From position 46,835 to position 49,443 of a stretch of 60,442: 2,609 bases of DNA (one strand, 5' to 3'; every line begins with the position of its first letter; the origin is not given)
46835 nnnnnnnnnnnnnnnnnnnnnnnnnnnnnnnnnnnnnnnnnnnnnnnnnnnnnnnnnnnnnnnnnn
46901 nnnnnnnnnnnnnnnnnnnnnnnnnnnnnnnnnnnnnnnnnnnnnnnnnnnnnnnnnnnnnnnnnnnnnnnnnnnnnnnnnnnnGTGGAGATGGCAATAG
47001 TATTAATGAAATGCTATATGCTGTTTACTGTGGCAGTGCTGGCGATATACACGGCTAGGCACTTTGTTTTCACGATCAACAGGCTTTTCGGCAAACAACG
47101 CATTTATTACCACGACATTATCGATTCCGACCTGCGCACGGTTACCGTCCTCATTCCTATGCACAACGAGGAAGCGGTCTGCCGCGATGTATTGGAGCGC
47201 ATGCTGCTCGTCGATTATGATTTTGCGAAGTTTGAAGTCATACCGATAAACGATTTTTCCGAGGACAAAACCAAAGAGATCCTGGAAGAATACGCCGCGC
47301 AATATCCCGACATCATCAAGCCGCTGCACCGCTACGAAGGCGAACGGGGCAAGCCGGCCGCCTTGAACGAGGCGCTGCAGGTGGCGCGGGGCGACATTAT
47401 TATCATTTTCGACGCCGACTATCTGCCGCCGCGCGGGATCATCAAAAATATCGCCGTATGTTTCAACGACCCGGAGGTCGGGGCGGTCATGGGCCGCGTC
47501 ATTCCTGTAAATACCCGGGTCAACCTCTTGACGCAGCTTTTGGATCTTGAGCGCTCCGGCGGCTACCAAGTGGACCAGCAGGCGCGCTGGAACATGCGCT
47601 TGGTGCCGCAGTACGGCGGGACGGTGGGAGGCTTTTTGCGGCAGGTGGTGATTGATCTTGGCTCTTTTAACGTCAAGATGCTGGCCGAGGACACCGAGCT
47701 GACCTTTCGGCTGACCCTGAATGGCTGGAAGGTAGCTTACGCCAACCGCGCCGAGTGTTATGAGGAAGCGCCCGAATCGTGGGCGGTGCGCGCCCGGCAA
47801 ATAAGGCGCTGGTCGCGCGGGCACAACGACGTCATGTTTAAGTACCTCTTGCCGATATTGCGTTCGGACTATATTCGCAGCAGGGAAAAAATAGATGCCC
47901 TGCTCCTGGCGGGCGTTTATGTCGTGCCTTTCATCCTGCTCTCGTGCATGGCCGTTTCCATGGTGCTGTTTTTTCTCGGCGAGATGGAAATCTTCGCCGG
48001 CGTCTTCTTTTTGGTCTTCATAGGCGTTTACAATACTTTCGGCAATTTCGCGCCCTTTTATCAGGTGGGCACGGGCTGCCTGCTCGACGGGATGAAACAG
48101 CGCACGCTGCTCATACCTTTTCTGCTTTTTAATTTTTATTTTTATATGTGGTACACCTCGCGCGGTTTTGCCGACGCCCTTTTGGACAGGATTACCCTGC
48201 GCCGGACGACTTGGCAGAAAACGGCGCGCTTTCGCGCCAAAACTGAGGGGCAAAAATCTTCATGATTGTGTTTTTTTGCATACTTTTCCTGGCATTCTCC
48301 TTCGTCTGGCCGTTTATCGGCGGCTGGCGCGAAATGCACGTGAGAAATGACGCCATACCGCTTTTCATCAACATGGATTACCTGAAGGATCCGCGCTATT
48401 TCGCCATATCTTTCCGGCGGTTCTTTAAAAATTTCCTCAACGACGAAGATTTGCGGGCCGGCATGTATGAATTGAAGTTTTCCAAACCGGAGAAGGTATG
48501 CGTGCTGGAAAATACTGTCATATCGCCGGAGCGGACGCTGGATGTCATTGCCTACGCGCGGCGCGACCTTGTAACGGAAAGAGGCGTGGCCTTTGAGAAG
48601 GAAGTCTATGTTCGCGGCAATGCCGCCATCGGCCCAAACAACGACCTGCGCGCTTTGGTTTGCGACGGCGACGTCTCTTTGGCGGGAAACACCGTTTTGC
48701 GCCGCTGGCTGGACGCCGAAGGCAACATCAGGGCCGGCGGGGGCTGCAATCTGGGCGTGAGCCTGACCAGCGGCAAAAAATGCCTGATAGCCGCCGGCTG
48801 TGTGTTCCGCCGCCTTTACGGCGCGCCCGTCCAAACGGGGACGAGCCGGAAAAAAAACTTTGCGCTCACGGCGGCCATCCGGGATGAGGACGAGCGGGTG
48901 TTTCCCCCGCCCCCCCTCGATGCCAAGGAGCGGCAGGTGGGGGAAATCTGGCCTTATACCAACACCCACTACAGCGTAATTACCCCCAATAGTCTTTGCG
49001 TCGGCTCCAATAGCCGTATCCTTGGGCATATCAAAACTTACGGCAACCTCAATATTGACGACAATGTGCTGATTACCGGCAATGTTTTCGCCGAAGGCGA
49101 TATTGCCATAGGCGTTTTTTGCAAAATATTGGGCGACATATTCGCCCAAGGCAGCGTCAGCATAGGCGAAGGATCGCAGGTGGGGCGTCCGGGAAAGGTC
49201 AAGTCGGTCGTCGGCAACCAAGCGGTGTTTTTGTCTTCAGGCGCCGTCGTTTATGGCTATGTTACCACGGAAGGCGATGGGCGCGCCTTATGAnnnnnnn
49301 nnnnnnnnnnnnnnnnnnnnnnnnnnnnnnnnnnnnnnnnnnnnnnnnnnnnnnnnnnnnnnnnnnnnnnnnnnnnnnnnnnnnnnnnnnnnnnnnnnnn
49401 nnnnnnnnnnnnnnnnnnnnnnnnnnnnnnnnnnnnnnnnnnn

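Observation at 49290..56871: Duplicated deacetylase+hydrolase module with reciprocal loss of catalytic residues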

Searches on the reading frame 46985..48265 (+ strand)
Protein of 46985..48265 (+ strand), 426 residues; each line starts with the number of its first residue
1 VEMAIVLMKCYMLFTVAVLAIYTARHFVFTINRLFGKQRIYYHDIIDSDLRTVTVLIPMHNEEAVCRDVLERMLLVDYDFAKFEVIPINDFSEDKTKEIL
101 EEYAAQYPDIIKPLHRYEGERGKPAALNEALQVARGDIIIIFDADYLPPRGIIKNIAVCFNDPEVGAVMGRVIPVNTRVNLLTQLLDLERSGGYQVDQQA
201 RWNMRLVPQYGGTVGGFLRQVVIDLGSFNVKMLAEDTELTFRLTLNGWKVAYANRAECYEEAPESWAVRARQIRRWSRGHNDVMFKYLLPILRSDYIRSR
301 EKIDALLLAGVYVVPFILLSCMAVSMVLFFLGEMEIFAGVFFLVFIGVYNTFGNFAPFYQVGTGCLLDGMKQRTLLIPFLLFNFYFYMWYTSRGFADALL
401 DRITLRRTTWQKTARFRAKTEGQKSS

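Call 4: search_protein_families(library=pfam, proteins=[window:46985-48265:+], max_evalue=0.01)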
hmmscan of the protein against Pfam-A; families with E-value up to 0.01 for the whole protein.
window:46985-48265:+ (426 aa): 4 families
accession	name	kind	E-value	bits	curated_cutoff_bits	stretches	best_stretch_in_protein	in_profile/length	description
PF13641.12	Glyco_tranf_2_3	-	6e-33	115.2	27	1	53-279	3-230/230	Glycosyltransferase like family 2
PF00535.33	Glycos_transf_2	-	3.1e-23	83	23.3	1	54-203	1-146/168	Glycosyl transferase family 2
PF13632.12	Glyco_trans_2_3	-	2.3e-18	67.2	27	1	138-348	1-194/198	Glycosyl transferase family group 2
PF13506.12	Glyco_transf_21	-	2.1e-09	37.6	21.7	1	119-278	14-174/174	Glycosyl transferase family 21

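Call 7: search_protein_families(library=ncbifam, proteins=[window:46985-48265:+], max_evalue=0.1)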
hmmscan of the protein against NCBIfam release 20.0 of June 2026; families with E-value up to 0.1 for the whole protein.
window:46985-48265:+ (426 aa): 23 families
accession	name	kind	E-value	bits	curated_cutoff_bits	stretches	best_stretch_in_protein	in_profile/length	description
TIGR03937.1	PgaC_IcaA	equivalog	1.7e-37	129.3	422.3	1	14-389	10-375/407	poly-beta-1,6-N-acetyl-D-glucosamine synthase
TIGR03965.1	mycofact_glyco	equivalog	4e-20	72.1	280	1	43-256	66-276/467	mycofactocin biosynthesis glycosyltransferase MftF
NF041875.1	EPS_EpsD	equivalog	1e-19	71.1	370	1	53-286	1-231/325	exopolysaccharide biosynthesis glycosyltransferase EpsD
TIGR03111.1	glyc2_xrt_Gpos1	hypoth_equivalog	2.1e-18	66.3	363.95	1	46-341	44-347/439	TIGR03111 family XrtG-associated glycosyltransferase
NF053846.1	glyco_with_XrtP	equivalog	2.2e-15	56.3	520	1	46-415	36-437/440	XrtP-associated glycosyltransferase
TIGR03030.1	CelA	equivalog_domain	2.3e-14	52.4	699.1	2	219-283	316-380/714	UDP-forming cellulose synthase catalytic subunit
TIGR04242.1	nodulat_NodC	equivalog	5.7e-14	51.9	550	1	42-279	38-283/395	chitooligosaccharide synthase NodC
NF041865.1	EpsU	equivalog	1.5e-12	47.3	700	1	49-326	37-310/394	exopolysaccharide biosynthesis GT2 family glycosyltransferase EpsU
NF008558.0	PRK11498.1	equivalog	2.3e-12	45.7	992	2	51-154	273-371/872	UDP-forming cellulose synthase catalytic subunit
NF038302.1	EPS_HpsE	equivalog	2.7e-12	46.3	300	1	53-172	3-124/307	hormogonium polysaccharide biosynthesis glycosyltransferase HpsE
NF007482.0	PRK10073.1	equivalog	3.5e-10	39.4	423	1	49-145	4-95/334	glycosyltransferase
NF038299.1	EPS_HpsN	equivalog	9.4e-10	37.9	425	1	52-174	2-121/317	hormogonium polysaccharide biosynthesis glycosyltransferase HpsN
TIGR04283.1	glyco_like_mftF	equivalog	1.2e-09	38.1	182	1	54-247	2-173/221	TIGR04283 family arsenosugar biosynthesis glycosyltransferase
NF047588.1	GlcsyltransPgfSStrep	equivalog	3.8e-09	36.2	500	1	53-160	3-110/308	glycosyltransferase PgfS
NF010496.0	PRK13915.1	equivalog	6.2e-09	35.4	262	1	50-149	30-130/307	glucosyl-3-phosphoglycerate synthase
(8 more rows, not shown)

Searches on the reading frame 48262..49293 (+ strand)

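Call 4: search_protein_families(library=pfam, proteins=[window:48262-49293:+], max_evalue=0.01)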
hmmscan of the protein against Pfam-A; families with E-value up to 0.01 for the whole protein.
window:48262-49293:+ (343 aa): 1 family
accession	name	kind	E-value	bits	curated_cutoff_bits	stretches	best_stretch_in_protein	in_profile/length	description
PF04519.19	Bactofilin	-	0.0022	18.6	27.9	1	247-337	3-83/98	Polymer-forming cytoskeletal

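Call 7: search_protein_families(library=ncbifam, proteins=[window:48262-49293:+], max_evalue=0.1)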
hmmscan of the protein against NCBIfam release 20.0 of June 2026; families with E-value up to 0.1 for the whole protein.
window:48262-49293:+ (343 aa): 8 families
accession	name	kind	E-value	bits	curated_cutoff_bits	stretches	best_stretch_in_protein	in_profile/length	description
TIGR03570.1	NeuD_NnaD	subfamily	1.9e-05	24.4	160.8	1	233-331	88-187/202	NeuD/PglB/VioB family sugar acetyltransferase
TIGR03992.1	Arch_glmU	subfamily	6.3e-05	22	292.1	1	193-317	180-303/393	bifunctional sugar-1-phosphate nucleotidylyltransferase/acetyltransferase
NF041173.1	Sug_nt_acttase_Thmprot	equivalog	0.0065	15.4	600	1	247-307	221-281/405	bifunctional sugar-1-phosphate nucleotidylyltransferase/acetyltransferase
TIGR01173.1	glmU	equivalog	0.011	14.5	366.85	0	253-296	259-302/452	bifunctional UDP-N-acetylglucosamine diphosphorylase/glucosamine-1-phosphate N-acetyltransferase GlmU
TIGR03991.1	alt_bact_glmU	hypoth_equivalog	0.013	14.8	225.3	0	236-313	172-250/394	UDP-N-acetylglucosamine diphosphorylase/glucosamine-1-phosphate N-acetyltransferase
NF002060.0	PRK00892.1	subfamily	0.016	14.3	207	0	263-330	114-182/345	UDP-3-O-(3-hydroxymyristoyl)glucosamine N-acyltransferase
TIGR01853.1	lipid_A_lpxD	equivalog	0.019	13.9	242.5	0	263-330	105-173/325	UDP-3-O-(3-hydroxymyristoyl)glucosamine N-acyltransferase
TIGR01852.1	lipid_A_lpxA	equivalog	0.063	12.5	231.05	0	246-315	103-172/254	acyl-ACP--UDP-N-acetylglucosamine O-acyltransferase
